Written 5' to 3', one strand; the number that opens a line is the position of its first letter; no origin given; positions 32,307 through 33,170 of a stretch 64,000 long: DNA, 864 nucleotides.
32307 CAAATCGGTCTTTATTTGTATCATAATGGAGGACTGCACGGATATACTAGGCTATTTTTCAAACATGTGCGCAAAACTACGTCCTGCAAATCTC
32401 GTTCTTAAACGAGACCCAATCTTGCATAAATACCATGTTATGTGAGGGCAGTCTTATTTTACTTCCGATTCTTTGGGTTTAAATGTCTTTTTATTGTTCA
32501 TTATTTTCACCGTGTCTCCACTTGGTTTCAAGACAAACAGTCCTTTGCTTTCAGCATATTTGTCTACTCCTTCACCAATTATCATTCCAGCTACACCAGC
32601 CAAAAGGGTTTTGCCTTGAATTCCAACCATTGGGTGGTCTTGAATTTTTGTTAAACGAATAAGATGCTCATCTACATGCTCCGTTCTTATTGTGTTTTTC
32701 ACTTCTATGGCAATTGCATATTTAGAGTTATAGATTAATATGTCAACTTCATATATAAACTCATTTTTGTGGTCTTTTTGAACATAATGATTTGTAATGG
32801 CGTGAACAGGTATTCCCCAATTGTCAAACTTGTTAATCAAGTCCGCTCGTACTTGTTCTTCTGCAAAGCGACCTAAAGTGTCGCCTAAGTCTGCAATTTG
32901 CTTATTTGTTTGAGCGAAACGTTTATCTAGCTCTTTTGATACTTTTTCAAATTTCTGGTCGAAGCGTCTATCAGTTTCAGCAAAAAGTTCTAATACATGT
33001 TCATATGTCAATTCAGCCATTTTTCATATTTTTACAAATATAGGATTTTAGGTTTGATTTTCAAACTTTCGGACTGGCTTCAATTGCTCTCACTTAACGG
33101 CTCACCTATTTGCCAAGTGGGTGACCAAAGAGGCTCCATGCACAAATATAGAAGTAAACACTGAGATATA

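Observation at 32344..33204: PD-(D/E)xK gene bracketed by co-oriented copies of a promoter-bearing repeat (cassette 1)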

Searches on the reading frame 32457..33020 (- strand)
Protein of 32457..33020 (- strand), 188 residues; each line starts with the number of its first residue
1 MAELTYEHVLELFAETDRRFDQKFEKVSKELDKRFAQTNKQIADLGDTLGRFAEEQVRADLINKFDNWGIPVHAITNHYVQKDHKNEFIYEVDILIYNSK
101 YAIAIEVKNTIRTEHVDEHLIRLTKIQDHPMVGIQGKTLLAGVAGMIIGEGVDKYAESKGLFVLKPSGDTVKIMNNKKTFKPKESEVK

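Call 14: search_protein_families(library=pfam, proteins=[window:32457-33020:-], max_evalue=0.01)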
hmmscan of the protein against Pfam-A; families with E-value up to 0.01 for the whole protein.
window:32457-33020:- (188 aa): 0 families

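Call 16: find_encoding_contigs(protein=window:32457-33020:-, flank=10000, max_places=10)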
Protein window:32457-33020:- (188 aa): 3 contigs read that carry it; 3 places shown.
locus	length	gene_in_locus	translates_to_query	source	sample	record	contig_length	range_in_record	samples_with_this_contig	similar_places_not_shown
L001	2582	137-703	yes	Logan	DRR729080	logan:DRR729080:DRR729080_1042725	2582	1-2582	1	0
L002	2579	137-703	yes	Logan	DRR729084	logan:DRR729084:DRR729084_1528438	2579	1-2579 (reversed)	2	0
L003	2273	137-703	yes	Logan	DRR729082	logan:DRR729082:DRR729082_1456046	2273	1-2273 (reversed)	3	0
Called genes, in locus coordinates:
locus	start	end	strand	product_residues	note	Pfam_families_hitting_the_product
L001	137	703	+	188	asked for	-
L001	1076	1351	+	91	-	PF00166:Cpn10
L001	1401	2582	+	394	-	?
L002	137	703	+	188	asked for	-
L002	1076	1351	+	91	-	PF00166:Cpn10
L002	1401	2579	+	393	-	?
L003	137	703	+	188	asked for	-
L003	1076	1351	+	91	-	PF00166:Cpn10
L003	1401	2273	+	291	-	?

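Call 21: find_homologous_proteins(query=window:32457-33020:-)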
Query window:32457-33020:- (188 aa): 63 proteins with E <= 0.001 among 159 candidates.
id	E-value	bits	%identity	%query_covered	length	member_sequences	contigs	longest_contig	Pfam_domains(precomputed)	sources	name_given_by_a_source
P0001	5.5e-119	412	100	100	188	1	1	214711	-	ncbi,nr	ncbi:MAG: hypothetical protein NW207_04960 [Cytophagales bacterium]|nr:hypothetical protein [Cytopha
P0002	7.2e-90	317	75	100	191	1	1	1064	-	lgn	-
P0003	2.1e-89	316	74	99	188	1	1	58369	-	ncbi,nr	ncbi:MAG: DUF3782 domain-containing protein [Bacteroidota bacterium]|nr:DUF3782 domain-containing pr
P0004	1.2e-88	313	79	100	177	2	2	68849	-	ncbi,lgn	-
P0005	1.8e-88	313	74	100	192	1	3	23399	-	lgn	-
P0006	1.7e-85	303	73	100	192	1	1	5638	-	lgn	-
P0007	6.6e-85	301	72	100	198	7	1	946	-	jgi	-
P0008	8.9e-85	301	73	100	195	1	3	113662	-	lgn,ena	-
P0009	7.8e-83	295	72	100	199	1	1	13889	-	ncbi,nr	ncbi:MAG: hypothetical protein NW207_02320 [Cytophagales bacterium]|nr:hypothetical protein [Cytopha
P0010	2.6e-81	290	71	100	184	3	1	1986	-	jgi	jgi:hypothetical protein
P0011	2.4e-80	286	69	100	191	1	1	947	-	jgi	-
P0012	6.9e-80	285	69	100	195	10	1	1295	-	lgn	-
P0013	2.8e-79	283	66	99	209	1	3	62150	-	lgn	-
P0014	1.2e-77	278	66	100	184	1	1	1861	-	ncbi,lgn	-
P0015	1.4e-76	274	62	99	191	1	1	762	-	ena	-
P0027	1.1e-66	242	59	100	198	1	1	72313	-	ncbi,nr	ncbi:MAG: hypothetical protein NW207_03905 [Cytophagales bacterium]|nr:hypothetical protein [Cytopha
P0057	1.7e-22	98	66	46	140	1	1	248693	-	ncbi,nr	ncbi:MAG: hypothetical protein NW207_11520 [Cytophagales bacterium]|nr:hypothetical protein [Cytopha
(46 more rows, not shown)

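Call 22: find_encoding_contigs(protein=P0009, flank=10000, max_places=4)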
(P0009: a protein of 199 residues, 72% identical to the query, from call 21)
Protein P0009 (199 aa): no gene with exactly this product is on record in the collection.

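Call 23: find_encoding_contigs(protein=P0027, flank=10000, max_places=4)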
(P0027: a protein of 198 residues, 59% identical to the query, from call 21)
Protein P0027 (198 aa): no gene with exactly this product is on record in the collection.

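Call 24: find_encoding_contigs(protein=P0057, flank=10000, max_places=4)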
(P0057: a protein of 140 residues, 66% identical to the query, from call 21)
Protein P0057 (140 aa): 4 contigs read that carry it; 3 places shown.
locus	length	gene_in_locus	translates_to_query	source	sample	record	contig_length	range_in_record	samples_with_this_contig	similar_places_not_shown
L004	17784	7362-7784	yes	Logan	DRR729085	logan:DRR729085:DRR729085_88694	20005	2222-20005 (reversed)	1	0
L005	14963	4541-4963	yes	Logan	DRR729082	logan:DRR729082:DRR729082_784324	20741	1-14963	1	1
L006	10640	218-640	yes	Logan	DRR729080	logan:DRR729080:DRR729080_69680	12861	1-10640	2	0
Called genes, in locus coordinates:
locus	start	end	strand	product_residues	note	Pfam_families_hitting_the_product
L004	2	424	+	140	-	?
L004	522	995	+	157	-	PF01475:FUR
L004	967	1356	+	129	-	PF01740:STAS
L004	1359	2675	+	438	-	PF00709:Adenylsucc_synt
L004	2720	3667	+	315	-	PF03255:ACCA, PF01039:Carboxyl_trans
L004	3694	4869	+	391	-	PF02417:Chromate_transp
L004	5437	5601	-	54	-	PF13711:DUF4160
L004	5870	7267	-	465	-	PF00330:Aconitase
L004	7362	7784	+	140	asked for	-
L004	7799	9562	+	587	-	PF02776:TPP_enzyme_N, PF00205:TPP_enzyme_M, PF02775:TPP_enzyme_C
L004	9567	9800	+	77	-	-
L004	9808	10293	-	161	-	PF00300:His_Phos_1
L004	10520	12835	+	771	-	PF01751:Toprim, PF01131:Topoisom_bac, PF13368:Toprim_C_rpt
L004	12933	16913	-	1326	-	PF13585:CHU_C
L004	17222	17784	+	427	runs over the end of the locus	PF00285:Citrate_synt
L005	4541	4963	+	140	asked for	-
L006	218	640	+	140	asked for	-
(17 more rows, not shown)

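Call 44: find_encoding_contigs(protein=P0004, flank=4000, max_places=5)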
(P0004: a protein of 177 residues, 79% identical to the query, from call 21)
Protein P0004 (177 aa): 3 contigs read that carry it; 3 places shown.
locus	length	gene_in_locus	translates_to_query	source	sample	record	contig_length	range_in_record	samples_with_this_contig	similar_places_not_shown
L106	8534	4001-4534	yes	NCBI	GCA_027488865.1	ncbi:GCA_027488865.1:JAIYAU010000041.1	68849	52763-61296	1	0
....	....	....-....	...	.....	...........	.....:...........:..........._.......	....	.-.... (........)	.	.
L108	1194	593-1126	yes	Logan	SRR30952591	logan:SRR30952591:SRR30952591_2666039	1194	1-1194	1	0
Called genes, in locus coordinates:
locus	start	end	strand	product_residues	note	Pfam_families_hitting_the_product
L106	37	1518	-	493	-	PF00370:FGGY_N, PF02782:FGGY_C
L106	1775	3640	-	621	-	PF00270:DEAD, PF00271:Helicase_C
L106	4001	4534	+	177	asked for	-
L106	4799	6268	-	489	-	-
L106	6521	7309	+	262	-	PF25302:NADase_transloc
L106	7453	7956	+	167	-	-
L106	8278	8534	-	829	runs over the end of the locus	PF13205:Big_5, PF05787:PhoX, PF18962:Por_Secre_tail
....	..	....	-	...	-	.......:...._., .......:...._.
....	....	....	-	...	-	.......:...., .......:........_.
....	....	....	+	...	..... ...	-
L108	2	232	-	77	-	?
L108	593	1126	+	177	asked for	-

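Call 45: find_encoding_contigs(protein=P0008, flank=4000, max_places=5)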
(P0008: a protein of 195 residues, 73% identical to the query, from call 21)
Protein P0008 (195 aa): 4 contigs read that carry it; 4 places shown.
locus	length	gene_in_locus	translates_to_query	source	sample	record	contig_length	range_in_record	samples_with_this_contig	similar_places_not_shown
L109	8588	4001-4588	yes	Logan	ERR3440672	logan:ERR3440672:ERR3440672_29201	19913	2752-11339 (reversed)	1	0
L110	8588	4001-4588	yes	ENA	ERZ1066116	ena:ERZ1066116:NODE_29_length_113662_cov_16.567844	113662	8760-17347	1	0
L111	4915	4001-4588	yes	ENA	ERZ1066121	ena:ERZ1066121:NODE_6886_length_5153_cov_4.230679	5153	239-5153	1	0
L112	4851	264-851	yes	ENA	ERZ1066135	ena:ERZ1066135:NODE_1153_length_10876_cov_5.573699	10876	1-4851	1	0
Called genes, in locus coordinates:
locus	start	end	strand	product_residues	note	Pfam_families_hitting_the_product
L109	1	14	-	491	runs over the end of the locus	PF00875:DNA_photolyase, PF03441:FAD_binding_7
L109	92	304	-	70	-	PF27276:MJ0349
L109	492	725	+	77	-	-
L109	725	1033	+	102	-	PF05016:ParE_toxin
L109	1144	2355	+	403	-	PF00346:Complex1_49kDa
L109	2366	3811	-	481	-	PF00753:Lactamase_B, PF23023:Anti-Pycsar_Apyc1 (weak), PF12706:Lactamase_B_2 (weak), PF16661:Lactamase_B_6, PF10996:Beta-Casp, PF07521:RMMBL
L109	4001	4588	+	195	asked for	-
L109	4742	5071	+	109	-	-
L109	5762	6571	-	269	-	PF25087:GMPPB_C, PF14602:Hexapep_2 (faint), PF00132:Hexapep (weak), PF25084:LbH_EIF2B (weak), PF00132:Hexapep, PF13720:Acetyltransf_11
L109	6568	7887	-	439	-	PF03331:LpxC, PF22817:ApeP-like (faint), PF07977:FabA, PF22818:ApeI-like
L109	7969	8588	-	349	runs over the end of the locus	PF04613:LpxD, PF25084:LbH_EIF2B, PF00132:Hexapep, PF25087:GMPPB_C, PF00132:Hexapep, PF14602:Hexapep_2 (weak), PF00132:Hexapep, PF25084:LbH_EIF2B (weak), +1 more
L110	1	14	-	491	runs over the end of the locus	PF00875:DNA_photolyase, PF03441:FAD_binding_7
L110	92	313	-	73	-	PF27276:MJ0349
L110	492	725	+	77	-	-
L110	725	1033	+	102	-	PF05016:ParE_toxin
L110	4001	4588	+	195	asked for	-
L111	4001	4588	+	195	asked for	-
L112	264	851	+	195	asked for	-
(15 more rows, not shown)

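Call 49: search_protein_families(library=ncbifam, proteins=[window:32457-33020:-], max_evalue=0.1)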
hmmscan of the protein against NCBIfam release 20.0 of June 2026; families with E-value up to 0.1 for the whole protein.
window:32457-33020:- (188 aa): 0 families

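Call 50: search_protein_families(library=padloc, proteins=[window:32457-33020:-], max_evalue=0.01)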
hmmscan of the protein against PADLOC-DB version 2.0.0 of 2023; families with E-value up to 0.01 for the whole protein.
window:32457-33020:- (188 aa): 0 families

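Call 71: search_dna_similar(query=window:32457-33020:-, collection=phages, mode=protein, max_rows=10)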
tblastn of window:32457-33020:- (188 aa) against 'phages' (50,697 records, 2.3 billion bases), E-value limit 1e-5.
No match.

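Call 79: predict_structure(alignment_id=A4)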
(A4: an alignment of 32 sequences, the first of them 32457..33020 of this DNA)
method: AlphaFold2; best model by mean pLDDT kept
length: 188 residues; sequences in the alignment: 32
mean_pLDDT: 83.3   pTM: 0.69
mean pLDDT of the five models: 83.3, 82.3, 80.5, 78.9, 78.0
residues with pLDDT >= 90: 100; 70-90: 48; 50-70: 33; < 50: 7
segments of 3 or more residues with pLDDT < 50: none
pLDDT, mean of each block of 10 residues (from residue 1): 62 72 68 55 53 71 89 90 92 93 94 97 94 93 92 96 88 91 94
secondary structure, 60 per line:
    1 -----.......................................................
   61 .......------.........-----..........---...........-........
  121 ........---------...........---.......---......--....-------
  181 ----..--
elements in order: H6-67 E74-82 E88-97 E101-111 H113-128 E138-148 H152-158 E162-167 E170-173
